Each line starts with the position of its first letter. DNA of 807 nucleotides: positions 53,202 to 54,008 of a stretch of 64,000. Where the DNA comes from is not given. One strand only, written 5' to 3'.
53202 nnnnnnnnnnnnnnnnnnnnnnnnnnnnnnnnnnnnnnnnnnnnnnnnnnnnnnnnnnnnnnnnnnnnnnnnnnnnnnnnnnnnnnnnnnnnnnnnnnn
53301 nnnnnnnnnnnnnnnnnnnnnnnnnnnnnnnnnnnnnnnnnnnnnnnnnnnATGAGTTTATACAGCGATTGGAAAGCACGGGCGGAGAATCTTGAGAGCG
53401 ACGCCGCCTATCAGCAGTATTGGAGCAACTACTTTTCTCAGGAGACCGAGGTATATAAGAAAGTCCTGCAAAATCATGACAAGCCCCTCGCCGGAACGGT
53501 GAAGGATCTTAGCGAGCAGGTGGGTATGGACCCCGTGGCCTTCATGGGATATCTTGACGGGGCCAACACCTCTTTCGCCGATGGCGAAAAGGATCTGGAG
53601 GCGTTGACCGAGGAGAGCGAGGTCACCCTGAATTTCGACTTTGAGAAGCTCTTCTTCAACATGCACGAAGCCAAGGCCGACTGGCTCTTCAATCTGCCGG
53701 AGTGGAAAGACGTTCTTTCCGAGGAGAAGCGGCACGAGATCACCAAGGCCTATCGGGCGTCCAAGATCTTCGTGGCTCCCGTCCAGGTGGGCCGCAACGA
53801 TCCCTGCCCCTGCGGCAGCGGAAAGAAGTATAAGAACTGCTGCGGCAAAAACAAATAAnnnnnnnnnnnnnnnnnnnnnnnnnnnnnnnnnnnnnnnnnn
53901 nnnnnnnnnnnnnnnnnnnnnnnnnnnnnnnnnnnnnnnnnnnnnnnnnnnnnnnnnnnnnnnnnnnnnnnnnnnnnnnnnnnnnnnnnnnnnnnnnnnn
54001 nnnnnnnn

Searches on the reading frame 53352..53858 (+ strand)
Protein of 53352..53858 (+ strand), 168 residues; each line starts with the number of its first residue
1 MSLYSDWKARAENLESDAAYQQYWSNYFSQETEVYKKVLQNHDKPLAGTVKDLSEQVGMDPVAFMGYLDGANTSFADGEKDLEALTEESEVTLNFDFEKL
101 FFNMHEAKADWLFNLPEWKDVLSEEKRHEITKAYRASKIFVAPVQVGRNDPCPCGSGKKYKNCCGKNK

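Call 11: search_protein_families(library=pfam, proteins=[window:53352-53855:+], max_evalue=1)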
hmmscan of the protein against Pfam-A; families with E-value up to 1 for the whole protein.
window:53352-53855:+ (168 aa): 2 families
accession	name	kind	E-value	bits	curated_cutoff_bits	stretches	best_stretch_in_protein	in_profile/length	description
PF02810.21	SEC-C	-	3e-10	40.2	20.4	1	148-166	1-19/19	SEC-C motif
PF14798.11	Ca_hom_mod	-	0.081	12.5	25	1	21-47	213-239/252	Calcium homeostasis modulator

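Call 12: search_protein_families(library=ncbifam, proteins=[window:53352-53855:+], max_evalue=1)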
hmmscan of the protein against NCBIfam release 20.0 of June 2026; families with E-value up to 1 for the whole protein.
window:53352-53855:+ (168 aa): 11 families
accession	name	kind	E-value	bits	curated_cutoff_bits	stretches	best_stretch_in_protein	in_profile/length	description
NF004088.0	PRK05590.1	equivalog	1.9e-65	220.3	140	1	1-167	1-166/166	hypothetical protein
NF002449.0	PRK01617.1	equivalog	6.5e-10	39.6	141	1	144-166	132-154/154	hypothetical protein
NF002592.0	PRK02250.1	equivalog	7e-10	39.3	158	1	138-165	140-167/167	hypothetical protein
NF007704.0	PRK10396.1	equivalog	4.9e-09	36.5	149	1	138-164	193-219/221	hypothetical protein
TIGR04102.1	SWIM_PBPRA1643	hypoth_equivalog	8.6e-09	35.8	68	1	124-165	67-108/108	PBPRA1643 family SWIM/SEC-C metal-binding motif protein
NF001213.0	PRK00183.1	equivalog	4.3e-08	33.3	158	1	142-165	130-153/157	hypothetical protein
NF002486.0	PRK01752.1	equivalog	0.00017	21.5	120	1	148-166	137-155/157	YchJ family protein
NF003262.0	PRK04233.1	equivalog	0.0023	18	204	1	148-166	6-24/129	hypothetical protein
NF008970.0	PRK12318.1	equivalog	0.016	14.5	267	1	147-164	2-19/291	methionyl aminopeptidase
NF010209.0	PRK13676.1-1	equivalog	0.026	15.2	130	0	4-55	22-75/113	YlbF/YmcA family competence regulator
NF009536.0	PRK12901.1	equivalog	0.15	10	1493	1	124-167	1059-1107/1118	preprotein translocase subunit SecA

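Call 39: find_encoding_contigs(protein=window:53352-53858:+, flank=6000, max_places=10)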
Protein window:53352-53858:+ (168 aa): 9 contigs read that carry it; 3 places shown.
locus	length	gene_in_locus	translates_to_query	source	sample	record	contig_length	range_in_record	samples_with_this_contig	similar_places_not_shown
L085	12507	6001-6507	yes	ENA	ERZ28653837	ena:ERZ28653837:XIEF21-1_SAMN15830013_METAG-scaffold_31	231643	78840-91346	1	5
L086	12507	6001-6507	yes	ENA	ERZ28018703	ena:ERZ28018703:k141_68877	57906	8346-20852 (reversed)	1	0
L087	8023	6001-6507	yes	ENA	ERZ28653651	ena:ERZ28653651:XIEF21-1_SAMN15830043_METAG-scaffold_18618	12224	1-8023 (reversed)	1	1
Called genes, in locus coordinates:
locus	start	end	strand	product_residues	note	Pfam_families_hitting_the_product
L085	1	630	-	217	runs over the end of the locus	PF00543:P-II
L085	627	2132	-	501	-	PF07556:DUF1538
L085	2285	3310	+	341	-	PF02547:Queuosine_synth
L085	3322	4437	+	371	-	PF01702:TGT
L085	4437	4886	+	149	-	PF02367:TsaE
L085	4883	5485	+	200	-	PF00814:TsaD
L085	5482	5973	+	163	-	PF13673:Acetyltransf_10, PF00583:Acetyltransf_1, PF13508:Acetyltransf_7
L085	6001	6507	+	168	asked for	PF02810:SEC-C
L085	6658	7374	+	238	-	-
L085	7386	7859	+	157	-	-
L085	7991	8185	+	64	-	-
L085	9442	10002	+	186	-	PF03602:Cons_hypoth95, PF09445:Methyltransf_15 (weak)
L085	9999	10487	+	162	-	PF01467:CTP_transf_like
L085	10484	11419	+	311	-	-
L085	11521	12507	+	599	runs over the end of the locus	PF00009:GTP_EFTU, PF22042:EF-G_D2 (weak), PF03144:GTP_EFTU_D2, PF14492:EFG_III (faint), PF00679:EFG_C, PF06421:LepA_C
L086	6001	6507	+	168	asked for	PF02810:SEC-C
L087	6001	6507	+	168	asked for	PF02810:SEC-C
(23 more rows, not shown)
